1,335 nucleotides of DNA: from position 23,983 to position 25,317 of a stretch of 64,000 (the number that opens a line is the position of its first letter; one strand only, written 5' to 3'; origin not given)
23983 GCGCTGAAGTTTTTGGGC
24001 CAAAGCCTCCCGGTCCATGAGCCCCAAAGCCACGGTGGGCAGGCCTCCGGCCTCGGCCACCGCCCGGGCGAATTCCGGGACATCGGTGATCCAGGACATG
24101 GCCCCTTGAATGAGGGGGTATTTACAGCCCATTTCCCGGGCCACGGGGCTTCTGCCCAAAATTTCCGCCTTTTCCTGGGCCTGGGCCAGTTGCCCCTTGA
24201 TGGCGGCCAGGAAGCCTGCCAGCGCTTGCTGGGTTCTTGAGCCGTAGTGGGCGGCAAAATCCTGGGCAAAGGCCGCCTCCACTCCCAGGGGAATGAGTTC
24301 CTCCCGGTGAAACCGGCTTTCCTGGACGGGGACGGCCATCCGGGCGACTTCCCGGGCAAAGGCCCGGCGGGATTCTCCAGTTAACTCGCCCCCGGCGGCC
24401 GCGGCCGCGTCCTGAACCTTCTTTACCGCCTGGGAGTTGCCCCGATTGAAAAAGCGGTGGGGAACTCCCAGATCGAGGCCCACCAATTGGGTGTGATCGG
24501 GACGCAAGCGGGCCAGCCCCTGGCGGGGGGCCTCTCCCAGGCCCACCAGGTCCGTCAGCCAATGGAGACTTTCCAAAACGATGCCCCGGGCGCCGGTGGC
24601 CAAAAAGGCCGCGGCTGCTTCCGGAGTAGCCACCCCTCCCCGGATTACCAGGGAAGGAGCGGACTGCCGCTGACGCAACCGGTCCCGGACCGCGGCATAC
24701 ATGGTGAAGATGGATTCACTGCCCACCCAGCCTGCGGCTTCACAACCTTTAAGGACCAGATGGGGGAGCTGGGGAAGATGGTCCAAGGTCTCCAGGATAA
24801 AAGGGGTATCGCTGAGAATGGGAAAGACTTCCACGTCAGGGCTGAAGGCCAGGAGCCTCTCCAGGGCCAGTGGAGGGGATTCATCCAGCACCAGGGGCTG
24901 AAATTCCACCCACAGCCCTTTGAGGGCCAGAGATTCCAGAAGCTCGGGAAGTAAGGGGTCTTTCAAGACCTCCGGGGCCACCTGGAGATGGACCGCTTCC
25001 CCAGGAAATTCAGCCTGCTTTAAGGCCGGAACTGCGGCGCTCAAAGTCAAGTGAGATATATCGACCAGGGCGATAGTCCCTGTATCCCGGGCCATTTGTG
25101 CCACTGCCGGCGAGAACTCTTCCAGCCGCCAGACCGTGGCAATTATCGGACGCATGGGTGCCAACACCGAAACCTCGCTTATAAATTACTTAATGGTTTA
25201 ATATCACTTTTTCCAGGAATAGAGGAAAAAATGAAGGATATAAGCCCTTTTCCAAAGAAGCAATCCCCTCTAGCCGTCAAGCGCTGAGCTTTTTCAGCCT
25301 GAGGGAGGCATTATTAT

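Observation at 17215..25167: Unusual PKS architecture: tandem TIM/NPD-like N-terminus, one atypical ACP, a terminal DH and no release domain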

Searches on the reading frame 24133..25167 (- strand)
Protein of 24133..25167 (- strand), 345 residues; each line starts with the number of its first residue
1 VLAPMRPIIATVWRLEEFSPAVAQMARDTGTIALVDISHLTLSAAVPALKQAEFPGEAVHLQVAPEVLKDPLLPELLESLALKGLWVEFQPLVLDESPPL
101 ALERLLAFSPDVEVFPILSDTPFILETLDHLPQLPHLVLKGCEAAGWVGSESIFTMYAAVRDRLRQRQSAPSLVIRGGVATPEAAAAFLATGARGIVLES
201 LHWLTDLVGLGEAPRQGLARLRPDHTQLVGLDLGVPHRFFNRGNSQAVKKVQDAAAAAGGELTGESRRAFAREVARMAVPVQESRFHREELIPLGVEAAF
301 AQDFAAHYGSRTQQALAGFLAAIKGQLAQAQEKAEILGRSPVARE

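Call 8: search_protein_families(library=ncbifam, proteins=[window:24178-25167:-], max_evalue=0.01)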
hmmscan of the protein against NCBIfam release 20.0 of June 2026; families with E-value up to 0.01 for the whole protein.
window:24178-25167:- (330 aa): 0 families

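Call 27: predict_structure(alignment_id=A1)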
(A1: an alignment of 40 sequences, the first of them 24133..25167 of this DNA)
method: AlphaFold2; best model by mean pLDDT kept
length: 345 residues; sequences in the alignment: 40
mean_pLDDT: 90.3   pTM: 0.90
mean pLDDT of the five models: 90.3, 90.2, 89.2, 83.7, 81.5
residues with pLDDT >= 90: 230; 70-90: 105; 50-70: 7; < 50: 3
segments of 3 or more residues with pLDDT < 50: 1-3
pLDDT, mean of each block of 10 residues (from residue 1): 68 91 91 94 89 79 95 92 94 88 94 95 91 93 95 95 87 94 94 95 88 90 92 91 90 77 83 90 90 94 94 95 94 89 83
secondary structure, 60 per line:
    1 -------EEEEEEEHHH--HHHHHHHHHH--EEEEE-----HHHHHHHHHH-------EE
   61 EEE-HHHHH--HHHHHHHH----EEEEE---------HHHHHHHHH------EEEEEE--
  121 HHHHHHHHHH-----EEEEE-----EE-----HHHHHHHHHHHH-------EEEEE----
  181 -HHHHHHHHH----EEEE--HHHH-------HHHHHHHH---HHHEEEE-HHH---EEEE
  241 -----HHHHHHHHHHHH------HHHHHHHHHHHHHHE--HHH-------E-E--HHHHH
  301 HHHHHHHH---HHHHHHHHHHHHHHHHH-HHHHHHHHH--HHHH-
elements in order: E8-14 H20-29 E32-36 H42-51 E59-63 H65-69 H72-79 E84-88 H98-106 E113-118 H121-130 E136-140 H153-164 E172-176 H182-190 E195-198 H201-204 H212-219 E226-229 E237-240 H246-257 H264-277 H296-308 H312-328 H330-338 H341-344

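Call 30: fold_search(model_id=the predicted structure, library=pdb)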
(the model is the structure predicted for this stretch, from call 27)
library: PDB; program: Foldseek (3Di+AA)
matches with E <= 10: 1738; with E <= 0.001: 403
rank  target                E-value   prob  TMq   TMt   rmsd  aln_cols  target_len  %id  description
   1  9pl0_A                2.3e-12  1.00  0.67  0.72   4.9       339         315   15  The structure of the Fusobacterium nucleatum Enoyl-Acyl Carrier Protein Reductase (FabK) bound to an inhibitor (released 2026-01-28)
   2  5gvh                  6.8e-12  1.00  0.68  0.74   4.2       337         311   13  Structure of FabK from Thermotoga maritima (released 2017-06-07)
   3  6e2a                  1.1e-11  1.00  0.64  0.67   5.2       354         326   18  Crystal structure of NADH:quinone reductase PA1024 from Pseudomonas aeruginosa PAO1 in complex with NAD+ (released 2019-02-06)
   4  9pl0_B                1.2e-11  1.00  0.65  0.70   5.0       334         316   14  The structure of the Fusobacterium nucleatum Enoyl-Acyl Carrier Protein Reductase (FabK) bound to an inhibitor (released 2026-01-28)
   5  2z6i_A                1.5e-11  1.00  0.67  0.72   4.6       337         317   13  Crystal Structure of S. pneumoniae Enoyl-Acyl Carrier Protein Reductase (FabK) (released 2008-04-01)
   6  2z6i_B                1.5e-11  1.00  0.66  0.71   4.8       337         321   14  Crystal Structure of S. pneumoniae Enoyl-Acyl Carrier Protein Reductase (FabK) (released 2008-04-01)
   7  3bo9_A                2.5e-11  1.00  0.65  0.70   4.6       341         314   15  Crystal structure of putative nitroalkan dioxygenase (TM0800) from Thermotoga maritima at 2.71 A resolution (released 2007-12-25)
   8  4yx6_B                2.8e-11  1.00  0.56  0.41   8.9       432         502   13  Architectural hierarchy of trans-acting enoyl reductases from polyunsaturated fatty acid and trans-AT polyketide synth (released 2016-04-13)
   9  9pl0_E                3.1e-11  1.00  0.66  0.71   4.9       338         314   14  The structure of the Fusobacterium nucleatum Enoyl-Acyl Carrier Protein Reductase (FabK) bound to an inhibitor (released 2026-01-28)
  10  4z9r_A                4.2e-11  1.00  0.58  0.43   7.9       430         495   14  Crystal structure of PfaD from Shewanella oneidensis in complex with NAD+ determined by in-situ diffraction. (released 2016-04-06)
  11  5gvj_B                4.7e-11  1.00  0.63  0.72   5.9       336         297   14  Structure of FabK (M276A) mutant from Thermotoga maritima (released 2017-04-26)
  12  4yx6_A                5.3e-11  1.00  0.56  0.39   8.7       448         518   13  Architectural hierarchy of trans-acting enoyl reductases from polyunsaturated fatty acid and trans-AT polyketide synth (released 2016-04-13)
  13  2gjl                  7.1e-11  1.00  0.64  0.67   5.2       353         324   15  Crystal Structure of 2-nitropropane dioxygenase (released 2006-05-16)
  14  4z9r_B                8.5e-11  1.00  0.54  0.39   8.8       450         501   13  Crystal structure of PfaD from Shewanella oneidensis in complex with NAD+ determined by in-situ diffraction. (released 2016-04-06)
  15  4z38_A                4.6e-10  1.00  0.63  0.52   7.1       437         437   11  Crystal structure of enoyl reductase domain of MlnA from the macrolactin biosynthesis cluster from Bacillus amylolique (released 2016-04-13)
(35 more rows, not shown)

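Call 34: find_related_loci(query=A2, collection=genome_contigs, flank=10000)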
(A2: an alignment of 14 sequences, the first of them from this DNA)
Query A2 (345 aa) in genome_contigs; peptide patterns used: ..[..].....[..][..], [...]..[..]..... (x = any residue, [..] = any of these).
319 stretches matched a pattern; 298 encode a relative of the query (tblastn E <= 1e-3); the best 80 are kept; 80 distinct loci.
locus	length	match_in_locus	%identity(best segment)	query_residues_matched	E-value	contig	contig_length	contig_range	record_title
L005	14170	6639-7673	84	1-345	1e-169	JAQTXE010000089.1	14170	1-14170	MAG: Syntrophales bacterium isolate STC_127 NODE_9546_length_14170_cov_2.708538_Sandtown_C, whole genome shotgun sequenc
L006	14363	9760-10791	76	1-345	2e-161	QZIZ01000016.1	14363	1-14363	MAG: Deltaproteobacteria bacterium isolate SURF_52 Ga0104751_1006025, whole genome shotgun sequence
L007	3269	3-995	70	15-345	2e-149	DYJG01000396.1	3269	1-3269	MAG TPA_asm: Desulfobacca acetoxidans isolate FI88_58_11 Afr_mines_FI88_7250_length_3269_cov_3_381456, whole genome shot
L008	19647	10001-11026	73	1-345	4e-142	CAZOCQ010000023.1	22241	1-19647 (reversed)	MAG TPA_asm: uncultured Desulfobacca sp. isolate binchicken_co107_299 genome assembly, contig: NODE_5826_length_22241_co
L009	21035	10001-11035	65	1-345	5e-132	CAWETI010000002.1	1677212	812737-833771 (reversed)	MAG: uncultured delta proteobacterium isolate MFD01476.bin.2.41 genome assembly, contig: contig_14930, whole genome shot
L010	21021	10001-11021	57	6-345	3e-110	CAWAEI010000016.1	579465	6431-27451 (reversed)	MAG: uncultured delta proteobacterium isolate MFD00905.bin.1.58 genome assembly, contig: contig_41108, whole genome shot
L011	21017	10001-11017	55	6-345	9e-110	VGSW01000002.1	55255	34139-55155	MAG: Deltaproteobacteria bacterium isolate K_DeepCast_300m_m2_211 K_DeepCast_300m_m2_211_Ga0194111_10000365, whole genom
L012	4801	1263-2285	45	5-344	3e-92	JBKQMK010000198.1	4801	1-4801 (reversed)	MAG: Desulfomonilaceae bacterium isolate LABRr1A1B1C__bin_124 LABRr1A1B1C_000000085556, whole genome shotgun sequence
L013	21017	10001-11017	45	6-344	4e-92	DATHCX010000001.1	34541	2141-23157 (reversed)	MAG TPA_asm: Desulfomonilaceae bacterium isolate SMAG_U12378 k141_633381, whole genome shotgun sequence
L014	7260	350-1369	46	7-345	2e-91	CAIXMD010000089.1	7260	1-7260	MAG: uncultured Desulfomonile sp. isolate Kiruna1_bin-212 genome assembly, contig: bin-212:089/571, whole genome shotgun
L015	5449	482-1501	44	7-345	4e-91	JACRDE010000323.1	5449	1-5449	MAG: Desulfomonile tiedjei isolate NC_groundwater_1664_Pr3_B-0.1um_52_9 SR-2_scaffold_141_2119925, whole genome shotgun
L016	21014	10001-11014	44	7-343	3e-89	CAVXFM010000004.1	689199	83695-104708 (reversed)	MAG: uncultured delta proteobacterium isolate MFD02416.bin.1.343 genome assembly, contig: contig_11528, whole genome sho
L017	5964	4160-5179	42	7-345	5e-87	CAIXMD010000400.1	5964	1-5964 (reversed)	MAG: uncultured Desulfomonile sp. isolate Kiruna1_bin-212 genome assembly, contig: bin-212:400/571, whole genome shotgun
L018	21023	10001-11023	45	5-344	9e-86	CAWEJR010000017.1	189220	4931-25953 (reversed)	MAG: uncultured delta proteobacterium isolate MFD05942.bin.3.322 genome assembly, contig: contig_27126, whole genome sho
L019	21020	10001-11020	40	7-345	1e-85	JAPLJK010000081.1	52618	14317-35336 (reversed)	MAG: Deltaproteobacteria bacterium isolate LacPavin_0920_SED4_MAG_50_153 LacPavin_0920_SED4_scaffold_1043743, whole geno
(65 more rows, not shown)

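Call 64: search_protein_representatives(protein=window:24133-25167:-)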
Query: 345 residues. Proteins with E-value up to 0.001 (for the whole library): 191; up to 1e-10: 81; up to 1e-30: 49. The best 150 are listed.
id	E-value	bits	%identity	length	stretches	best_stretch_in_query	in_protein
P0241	1.7e-102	359.8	66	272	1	5-258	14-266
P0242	4.6e-86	305.7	39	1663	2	7-345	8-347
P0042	5.4e-84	298.9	38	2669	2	5-345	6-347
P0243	1.0e-71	258.6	45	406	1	5-315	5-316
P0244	1.4e-71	258.1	37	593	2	7-343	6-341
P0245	6.4e-69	249.4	40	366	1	6-323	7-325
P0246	9.7e-68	245.5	35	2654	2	6-343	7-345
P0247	7.4e-67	242.6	39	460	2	6-345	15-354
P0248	3.6e-65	237.1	36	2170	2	6-345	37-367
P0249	1.9e-63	231.4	38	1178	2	5-335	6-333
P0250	6.3e-62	226.4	35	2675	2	10-345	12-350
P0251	2.8e-60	221.0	37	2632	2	7-324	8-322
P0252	1.7e-59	218.4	41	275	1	7-270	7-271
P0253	2.2e-57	211.5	70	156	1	5-155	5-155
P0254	5.4e-55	203.6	38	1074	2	8-345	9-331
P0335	3.4e-08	49.8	29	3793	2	123-345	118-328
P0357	2.2e-06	43.9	31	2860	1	136-341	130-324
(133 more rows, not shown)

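Call 88: search_protein_families(library=pfam, proteins=[L010:648-1613:-, L010:1567-2982:-, L010:2967-3671:-, L010:3664-4839:-, L010:4908-6182:-, L010:7711-8718:+, L010:8826-9920:+], max_evalue=0.001)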
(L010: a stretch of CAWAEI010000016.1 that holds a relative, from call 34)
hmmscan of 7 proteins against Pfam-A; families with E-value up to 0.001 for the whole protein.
L010:648-1613:- (321 aa): 3 families
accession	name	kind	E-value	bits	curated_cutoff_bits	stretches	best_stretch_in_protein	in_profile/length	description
PF16576.10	HlyD_D23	-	1.2e-15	57.8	30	1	47-308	4-211/214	Barrel-sandwich domain of CusB or HlyD membrane-fusion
PF13437.12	HlyD_3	-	6.8e-12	46.5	22.2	1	202-306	2-98/106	HlyD family secretion protein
PF13533.13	Biotin_lipoyl_2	-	8.2e-05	22.8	29.8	1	69-91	9-31/32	Biotin-lipoyl like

L010:1567-2982:- (471 aa): 1 family
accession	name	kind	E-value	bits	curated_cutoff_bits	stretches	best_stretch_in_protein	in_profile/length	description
PF02321.23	OEP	-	6.4e-22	78.7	22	1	281-450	11-186/187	Outer membrane efflux protein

L010:2967-3671:- (234 aa): 3 families
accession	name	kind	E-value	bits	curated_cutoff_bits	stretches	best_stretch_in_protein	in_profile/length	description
PF00005.33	ABC_tran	-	4e-32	112.1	25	1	34-182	1-136/137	ABC transporter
PF13555.12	AAA_29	-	0.00014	22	27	1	38-70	16-48/61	P-loop containing region of AAA domain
PF02463.25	SMC_N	-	0.00043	20.2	40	0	46-226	26-210/220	RecF/RecN/SMC N terminal domain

L010:3664-4839:- (391 aa): 2 families
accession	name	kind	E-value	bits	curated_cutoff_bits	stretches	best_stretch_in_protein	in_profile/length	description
PF12704.14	MacB_PCD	-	1.6e-30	107.4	27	1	25-233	5-206/207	MacB-like periplasmic core domain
PF02687.27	FtsX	-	4.2e-17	62.7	25.5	1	273-383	6-119/120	FtsX-like permease C-terminal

L010:4908-6182:- (424 aa): 1 family
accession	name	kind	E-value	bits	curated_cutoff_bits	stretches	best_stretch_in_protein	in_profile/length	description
PF00155.27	Aminotran_1_2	-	5.9e-46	157.7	19.7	1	47-392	3-361/361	Aminotransferase class I and II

L010:7711-8718:+ (335 aa): 0 families

L010:8826-9920:+ (364 aa): 2 families
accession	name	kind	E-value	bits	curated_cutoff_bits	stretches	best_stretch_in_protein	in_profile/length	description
PF13469.12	Sulfotransfer_3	-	1e-34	121.1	27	1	70-317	1-215/216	Sulfotransferase family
PF00685.33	Sulfotransfer_1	-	4.3e-06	26.8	22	1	68-336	1-206/255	Sulfotransferase domain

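Call 89: search_protein_families(library=ncbifam, proteins=[L010:4908-6182:-], max_evalue=1e-20)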
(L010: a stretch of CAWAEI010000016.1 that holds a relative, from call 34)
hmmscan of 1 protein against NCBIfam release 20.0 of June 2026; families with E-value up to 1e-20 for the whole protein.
L010:4908-6182:- (424 aa): 11 families
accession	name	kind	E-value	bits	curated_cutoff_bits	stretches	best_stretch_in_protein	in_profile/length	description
NF047600.1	SerpalmtaseCFB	equivalog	1.5e-124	415.7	640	1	6-400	5-393/395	serine palmitoyltransferase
TIGR00858.1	bioF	equivalog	3.2e-101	338.7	426.45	1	30-392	6-364/365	8-amino-7-oxononanoate synthase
TIGR01825.1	gly_Cac_T_rel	subfamily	2.6e-96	322.6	535.4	1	20-400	8-383/385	BioF/Kbl family PLP-dependent acyltransferase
NF047599.1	SerpalmtaseBetaP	equivalog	9.4e-93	311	500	1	38-398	36-392/394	serine palmitoyltransferase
NF005394.0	PRK06939.1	equivalog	2.2e-91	306.6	460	1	17-400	13-395/397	glycine C-acetyltransferase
TIGR01821.1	5aminolev_synth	equivalog_domain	2.9e-71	240.5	338.55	1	41-399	43-397/402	5-aminolevulinate synthase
TIGR01822.1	2am3keto_CoA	equivalog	6.4e-69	232.7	493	1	20-400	12-391/393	glycine C-acetyltransferase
NF047603.1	SerpalmtaseAlphaP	equivalog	1e-65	222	670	1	38-395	38-392/399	serine palmitoyltransferase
NF005526.0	PRK07179.1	equivalog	4.5e-56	190.2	428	1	35-404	40-404/407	alpha-hydroxyketone-type quorum-sensing autoinducer synthase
NF005697.0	PRK07505.1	subfamily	2.5e-43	148.2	342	1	39-399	42-402/405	hypothetical protein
NF004608.1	PRK05937.1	equivalog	2.5e-30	105.5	399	1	52-312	9-273/366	8-amino-7-oxononanoate synthase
